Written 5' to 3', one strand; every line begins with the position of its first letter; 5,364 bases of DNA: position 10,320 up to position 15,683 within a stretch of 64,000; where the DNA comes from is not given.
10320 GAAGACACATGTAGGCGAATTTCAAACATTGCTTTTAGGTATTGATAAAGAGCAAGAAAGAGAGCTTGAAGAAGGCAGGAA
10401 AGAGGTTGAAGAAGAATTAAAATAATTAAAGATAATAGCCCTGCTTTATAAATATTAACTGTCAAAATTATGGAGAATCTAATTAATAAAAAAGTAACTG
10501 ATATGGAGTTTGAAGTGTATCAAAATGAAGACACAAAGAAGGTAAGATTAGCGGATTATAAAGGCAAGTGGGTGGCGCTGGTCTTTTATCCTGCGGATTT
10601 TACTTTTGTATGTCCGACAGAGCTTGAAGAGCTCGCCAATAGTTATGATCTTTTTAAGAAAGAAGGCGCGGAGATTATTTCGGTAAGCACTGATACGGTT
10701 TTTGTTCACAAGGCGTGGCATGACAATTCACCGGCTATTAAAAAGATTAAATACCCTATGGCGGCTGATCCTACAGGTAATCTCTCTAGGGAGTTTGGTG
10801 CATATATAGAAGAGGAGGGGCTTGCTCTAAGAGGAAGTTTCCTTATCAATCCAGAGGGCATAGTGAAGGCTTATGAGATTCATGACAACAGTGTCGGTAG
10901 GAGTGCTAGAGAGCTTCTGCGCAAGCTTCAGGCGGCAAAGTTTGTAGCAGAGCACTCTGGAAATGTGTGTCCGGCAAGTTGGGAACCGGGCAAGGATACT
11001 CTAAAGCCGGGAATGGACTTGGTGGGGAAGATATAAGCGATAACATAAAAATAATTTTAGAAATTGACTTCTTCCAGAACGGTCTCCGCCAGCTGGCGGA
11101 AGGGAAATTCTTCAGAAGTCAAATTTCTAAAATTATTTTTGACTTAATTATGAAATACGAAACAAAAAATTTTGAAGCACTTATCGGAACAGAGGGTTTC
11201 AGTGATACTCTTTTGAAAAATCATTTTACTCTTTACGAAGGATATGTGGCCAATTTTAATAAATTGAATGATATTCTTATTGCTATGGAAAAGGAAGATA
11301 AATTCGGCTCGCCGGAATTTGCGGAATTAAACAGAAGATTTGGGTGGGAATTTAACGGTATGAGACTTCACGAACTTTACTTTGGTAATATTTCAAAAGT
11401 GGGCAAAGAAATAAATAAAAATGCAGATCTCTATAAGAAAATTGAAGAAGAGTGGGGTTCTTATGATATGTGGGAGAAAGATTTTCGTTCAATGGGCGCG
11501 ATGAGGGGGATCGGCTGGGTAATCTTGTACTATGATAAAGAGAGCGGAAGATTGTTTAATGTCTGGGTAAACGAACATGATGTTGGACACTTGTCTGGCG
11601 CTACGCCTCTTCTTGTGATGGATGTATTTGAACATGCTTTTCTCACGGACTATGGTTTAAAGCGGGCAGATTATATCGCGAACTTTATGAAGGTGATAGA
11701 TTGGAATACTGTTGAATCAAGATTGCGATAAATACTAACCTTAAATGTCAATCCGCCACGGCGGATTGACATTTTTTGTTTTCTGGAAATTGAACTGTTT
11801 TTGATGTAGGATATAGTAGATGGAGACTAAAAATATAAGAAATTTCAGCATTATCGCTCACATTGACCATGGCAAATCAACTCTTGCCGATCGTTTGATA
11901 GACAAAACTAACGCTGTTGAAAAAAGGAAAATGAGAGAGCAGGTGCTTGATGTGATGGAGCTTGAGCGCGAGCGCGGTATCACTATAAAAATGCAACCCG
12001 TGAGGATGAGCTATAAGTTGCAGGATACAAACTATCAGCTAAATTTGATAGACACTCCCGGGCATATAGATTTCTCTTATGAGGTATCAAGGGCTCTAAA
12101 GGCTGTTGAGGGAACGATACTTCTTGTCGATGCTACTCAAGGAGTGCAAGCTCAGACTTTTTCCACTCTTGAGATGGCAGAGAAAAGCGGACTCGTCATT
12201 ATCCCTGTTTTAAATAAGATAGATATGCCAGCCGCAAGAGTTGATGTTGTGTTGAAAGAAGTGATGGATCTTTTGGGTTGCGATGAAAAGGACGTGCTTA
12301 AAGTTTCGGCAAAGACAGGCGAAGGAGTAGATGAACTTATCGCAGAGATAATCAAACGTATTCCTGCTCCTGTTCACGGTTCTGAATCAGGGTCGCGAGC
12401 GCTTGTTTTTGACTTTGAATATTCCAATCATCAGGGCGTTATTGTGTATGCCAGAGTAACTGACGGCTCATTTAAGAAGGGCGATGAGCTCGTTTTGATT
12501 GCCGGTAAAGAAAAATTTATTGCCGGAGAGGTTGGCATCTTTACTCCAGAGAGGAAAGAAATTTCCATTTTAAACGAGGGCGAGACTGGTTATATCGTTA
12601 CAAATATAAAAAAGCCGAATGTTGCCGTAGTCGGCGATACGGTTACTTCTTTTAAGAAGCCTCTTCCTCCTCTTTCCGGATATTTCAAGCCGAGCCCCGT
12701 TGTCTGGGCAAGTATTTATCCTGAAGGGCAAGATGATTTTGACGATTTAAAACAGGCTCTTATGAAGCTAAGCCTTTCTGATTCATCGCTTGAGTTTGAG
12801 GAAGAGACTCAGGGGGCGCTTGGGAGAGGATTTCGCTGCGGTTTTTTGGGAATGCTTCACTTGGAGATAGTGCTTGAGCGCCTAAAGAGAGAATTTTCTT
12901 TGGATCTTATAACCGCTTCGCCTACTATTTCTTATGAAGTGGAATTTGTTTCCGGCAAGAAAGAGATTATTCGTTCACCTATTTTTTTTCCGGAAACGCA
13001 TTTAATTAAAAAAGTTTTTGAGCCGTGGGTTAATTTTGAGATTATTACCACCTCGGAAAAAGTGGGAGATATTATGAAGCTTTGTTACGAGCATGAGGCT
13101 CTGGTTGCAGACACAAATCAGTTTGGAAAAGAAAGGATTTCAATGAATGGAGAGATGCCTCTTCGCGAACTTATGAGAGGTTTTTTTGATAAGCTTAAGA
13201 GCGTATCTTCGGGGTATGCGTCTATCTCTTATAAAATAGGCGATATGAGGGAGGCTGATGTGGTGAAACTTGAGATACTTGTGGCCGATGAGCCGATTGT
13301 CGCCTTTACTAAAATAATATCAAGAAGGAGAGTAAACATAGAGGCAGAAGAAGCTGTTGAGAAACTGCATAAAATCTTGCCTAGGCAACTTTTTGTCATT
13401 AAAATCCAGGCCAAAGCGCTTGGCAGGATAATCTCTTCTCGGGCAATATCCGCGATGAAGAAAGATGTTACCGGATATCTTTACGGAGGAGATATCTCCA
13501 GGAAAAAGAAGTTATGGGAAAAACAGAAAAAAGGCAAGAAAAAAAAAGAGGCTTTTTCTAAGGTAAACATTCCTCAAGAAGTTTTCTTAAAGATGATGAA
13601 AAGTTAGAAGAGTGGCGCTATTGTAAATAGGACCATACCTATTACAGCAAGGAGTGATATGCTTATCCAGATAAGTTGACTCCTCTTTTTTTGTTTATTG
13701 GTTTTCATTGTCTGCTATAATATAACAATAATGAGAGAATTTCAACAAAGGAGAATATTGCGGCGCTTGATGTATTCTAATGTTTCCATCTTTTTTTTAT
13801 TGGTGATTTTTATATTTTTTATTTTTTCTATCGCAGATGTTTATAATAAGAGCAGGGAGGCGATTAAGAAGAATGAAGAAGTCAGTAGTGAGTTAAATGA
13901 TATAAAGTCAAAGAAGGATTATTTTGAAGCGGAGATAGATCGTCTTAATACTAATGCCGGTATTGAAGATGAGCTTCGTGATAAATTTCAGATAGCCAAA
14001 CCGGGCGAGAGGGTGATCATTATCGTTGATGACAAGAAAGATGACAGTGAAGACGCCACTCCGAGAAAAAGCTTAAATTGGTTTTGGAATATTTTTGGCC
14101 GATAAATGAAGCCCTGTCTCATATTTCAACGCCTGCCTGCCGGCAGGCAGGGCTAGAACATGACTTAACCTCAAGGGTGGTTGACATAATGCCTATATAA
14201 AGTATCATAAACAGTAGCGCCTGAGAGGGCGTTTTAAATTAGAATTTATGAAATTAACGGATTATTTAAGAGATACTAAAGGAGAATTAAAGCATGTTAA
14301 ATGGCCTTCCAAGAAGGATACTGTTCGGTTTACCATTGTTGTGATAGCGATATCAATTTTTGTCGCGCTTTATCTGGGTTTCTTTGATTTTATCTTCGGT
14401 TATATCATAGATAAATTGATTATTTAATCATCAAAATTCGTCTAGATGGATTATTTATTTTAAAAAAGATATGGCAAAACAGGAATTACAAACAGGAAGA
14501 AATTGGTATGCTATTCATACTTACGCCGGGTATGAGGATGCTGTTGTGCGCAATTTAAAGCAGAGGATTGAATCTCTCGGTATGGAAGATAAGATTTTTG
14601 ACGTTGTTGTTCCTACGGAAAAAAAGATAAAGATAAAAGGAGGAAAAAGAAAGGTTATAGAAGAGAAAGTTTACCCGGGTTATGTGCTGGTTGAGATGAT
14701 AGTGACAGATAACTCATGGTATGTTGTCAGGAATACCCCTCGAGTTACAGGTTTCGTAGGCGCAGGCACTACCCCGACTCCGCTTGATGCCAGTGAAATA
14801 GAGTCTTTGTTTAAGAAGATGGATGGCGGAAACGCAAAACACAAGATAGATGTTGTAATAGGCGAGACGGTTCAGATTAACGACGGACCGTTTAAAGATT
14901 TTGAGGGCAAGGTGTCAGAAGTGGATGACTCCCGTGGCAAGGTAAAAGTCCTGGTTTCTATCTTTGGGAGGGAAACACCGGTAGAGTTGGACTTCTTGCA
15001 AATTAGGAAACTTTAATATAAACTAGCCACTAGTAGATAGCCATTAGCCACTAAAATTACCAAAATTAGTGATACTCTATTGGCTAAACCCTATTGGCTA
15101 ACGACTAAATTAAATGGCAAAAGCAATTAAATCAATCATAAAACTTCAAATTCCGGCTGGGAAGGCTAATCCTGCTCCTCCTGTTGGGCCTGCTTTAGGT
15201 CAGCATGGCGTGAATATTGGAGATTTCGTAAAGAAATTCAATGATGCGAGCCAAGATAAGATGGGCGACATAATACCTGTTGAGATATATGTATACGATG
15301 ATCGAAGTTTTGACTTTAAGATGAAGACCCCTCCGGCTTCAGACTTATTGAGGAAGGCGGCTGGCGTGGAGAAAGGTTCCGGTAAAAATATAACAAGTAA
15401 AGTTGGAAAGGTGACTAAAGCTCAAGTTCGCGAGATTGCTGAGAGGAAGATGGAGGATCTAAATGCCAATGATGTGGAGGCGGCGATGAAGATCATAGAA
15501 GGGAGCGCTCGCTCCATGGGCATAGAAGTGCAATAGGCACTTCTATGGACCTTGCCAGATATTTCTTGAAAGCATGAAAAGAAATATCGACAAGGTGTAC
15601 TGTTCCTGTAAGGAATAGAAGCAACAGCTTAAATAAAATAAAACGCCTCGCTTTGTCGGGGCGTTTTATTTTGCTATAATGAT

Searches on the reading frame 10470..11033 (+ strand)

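Call 12: search_protein_families(library=pfam, proteins=[window:10470-11033:+], max_evalue=0.001)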
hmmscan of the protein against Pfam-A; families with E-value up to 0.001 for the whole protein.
window:10470-11033:+ (188 aa): 4 families
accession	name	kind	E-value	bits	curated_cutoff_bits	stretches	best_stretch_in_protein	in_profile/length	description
PF00578.27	AhpC-TSA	-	4.1e-38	130.5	26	1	6-134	2-123/124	AhpC/TSA family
PF08534.16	Redoxin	-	2.2e-20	73.4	26.6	1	18-143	14-139/148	Redoxin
PF10417.14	1-cysPrx_C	-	4.7e-06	26.9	21.1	1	156-179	2-28/41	C-terminal domain of 1-Cys peroxiredoxin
PF02630.20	SCO1-SenC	-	2.6e-05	24.6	22.8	1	14-71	4-62/134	SCO1/SenC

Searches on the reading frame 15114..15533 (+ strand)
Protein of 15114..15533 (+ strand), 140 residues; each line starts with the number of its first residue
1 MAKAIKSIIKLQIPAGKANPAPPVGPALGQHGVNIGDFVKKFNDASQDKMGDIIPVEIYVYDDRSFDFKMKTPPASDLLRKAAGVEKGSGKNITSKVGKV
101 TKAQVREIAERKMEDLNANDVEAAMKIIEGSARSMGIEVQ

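Call 12: search_protein_families(library=pfam, proteins=[window:15114-15533:+], max_evalue=0.001)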
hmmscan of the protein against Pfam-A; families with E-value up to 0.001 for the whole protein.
window:15114-15533:+ (140 aa): 2 families
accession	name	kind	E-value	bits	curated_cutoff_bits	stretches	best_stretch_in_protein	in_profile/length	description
PF00298.24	Ribosomal_L11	-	1.4e-29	102.7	21.4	1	71-139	1-69/69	Ribosomal protein L11, RNA binding domain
PF03946.19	Ribosomal_L11_N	-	6.4e-28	96.7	32.9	1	9-66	1-58/58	Ribosomal protein L11, N-terminal domain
